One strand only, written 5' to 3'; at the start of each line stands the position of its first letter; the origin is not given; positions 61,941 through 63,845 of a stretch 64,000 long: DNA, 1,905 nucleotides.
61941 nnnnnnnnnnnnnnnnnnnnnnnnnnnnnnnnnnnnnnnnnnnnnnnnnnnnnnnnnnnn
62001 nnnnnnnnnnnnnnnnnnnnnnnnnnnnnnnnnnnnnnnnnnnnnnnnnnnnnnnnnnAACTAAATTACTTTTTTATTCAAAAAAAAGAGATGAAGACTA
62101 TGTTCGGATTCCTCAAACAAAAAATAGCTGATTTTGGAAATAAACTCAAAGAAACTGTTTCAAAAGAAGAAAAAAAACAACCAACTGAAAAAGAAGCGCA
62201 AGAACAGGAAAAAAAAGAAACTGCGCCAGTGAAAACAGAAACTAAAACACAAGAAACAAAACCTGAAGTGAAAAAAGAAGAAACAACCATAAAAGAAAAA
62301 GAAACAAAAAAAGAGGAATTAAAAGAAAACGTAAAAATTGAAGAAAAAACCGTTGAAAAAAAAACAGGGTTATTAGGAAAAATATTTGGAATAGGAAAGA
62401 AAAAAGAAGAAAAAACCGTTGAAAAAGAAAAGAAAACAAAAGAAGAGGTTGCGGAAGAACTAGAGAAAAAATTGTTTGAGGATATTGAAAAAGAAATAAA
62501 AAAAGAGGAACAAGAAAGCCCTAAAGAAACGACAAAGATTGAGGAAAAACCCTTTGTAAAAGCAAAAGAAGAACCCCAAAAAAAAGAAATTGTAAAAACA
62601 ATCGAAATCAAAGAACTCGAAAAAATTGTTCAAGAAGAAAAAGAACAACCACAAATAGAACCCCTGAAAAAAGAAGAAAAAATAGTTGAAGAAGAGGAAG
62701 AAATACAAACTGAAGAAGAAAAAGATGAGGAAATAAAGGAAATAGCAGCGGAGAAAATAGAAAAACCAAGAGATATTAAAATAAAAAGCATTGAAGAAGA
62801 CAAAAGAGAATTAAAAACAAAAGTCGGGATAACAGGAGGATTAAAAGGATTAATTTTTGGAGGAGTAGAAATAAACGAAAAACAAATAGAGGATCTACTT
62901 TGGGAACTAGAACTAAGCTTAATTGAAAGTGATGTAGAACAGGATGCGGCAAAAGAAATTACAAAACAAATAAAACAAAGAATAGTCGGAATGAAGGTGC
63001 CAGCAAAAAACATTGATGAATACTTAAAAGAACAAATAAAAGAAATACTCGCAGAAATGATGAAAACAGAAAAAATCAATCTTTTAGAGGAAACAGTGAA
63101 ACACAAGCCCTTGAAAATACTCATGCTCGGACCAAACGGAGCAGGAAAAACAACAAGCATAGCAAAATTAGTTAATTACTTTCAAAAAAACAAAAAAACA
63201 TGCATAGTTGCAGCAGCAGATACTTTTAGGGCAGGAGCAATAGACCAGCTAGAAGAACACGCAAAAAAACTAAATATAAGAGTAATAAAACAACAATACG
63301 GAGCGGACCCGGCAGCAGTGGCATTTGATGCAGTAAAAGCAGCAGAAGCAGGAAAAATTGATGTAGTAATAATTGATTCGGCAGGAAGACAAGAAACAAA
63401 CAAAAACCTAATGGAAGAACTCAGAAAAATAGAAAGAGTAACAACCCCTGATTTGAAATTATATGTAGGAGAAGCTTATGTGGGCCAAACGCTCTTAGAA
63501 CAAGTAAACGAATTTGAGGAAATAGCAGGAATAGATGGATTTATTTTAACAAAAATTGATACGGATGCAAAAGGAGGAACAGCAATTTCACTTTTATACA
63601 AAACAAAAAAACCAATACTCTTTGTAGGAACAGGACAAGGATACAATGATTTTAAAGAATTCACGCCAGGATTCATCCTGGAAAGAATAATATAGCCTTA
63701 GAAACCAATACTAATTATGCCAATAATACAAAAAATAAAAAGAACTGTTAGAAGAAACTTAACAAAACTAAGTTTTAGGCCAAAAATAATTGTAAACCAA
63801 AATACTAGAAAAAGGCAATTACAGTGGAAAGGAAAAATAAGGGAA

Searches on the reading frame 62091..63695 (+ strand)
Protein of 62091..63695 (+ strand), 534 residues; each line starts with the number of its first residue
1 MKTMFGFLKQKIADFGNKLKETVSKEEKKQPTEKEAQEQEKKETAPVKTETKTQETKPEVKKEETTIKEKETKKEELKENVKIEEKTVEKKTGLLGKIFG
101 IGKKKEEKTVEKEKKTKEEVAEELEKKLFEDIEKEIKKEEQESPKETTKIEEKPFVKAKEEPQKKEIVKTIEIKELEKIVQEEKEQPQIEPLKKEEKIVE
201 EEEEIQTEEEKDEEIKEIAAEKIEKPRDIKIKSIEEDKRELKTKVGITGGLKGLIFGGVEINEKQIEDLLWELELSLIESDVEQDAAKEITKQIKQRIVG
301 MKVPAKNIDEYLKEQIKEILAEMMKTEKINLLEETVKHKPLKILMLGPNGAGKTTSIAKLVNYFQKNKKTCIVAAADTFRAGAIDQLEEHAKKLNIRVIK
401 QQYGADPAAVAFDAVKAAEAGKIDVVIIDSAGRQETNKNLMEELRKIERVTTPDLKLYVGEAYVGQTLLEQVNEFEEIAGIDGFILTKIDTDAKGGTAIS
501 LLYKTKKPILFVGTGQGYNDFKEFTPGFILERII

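Call 46: search_protein_families(library=pfam, proteins=[window:62091-63695:+], max_evalue=0.00001)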
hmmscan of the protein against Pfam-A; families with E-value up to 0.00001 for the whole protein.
window:62091-63695:+ (534 aa): 2 families
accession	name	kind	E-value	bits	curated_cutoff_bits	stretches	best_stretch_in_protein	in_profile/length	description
PF00448.28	SRP54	-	1.9e-70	236.9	22.7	1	342-533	3-194/196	SRP54-type protein, GTPase domain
PF02881.24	SRP54_N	-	5.9e-11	42.9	22.4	1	249-315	3-74/75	SRP54-type protein, helical bundle domain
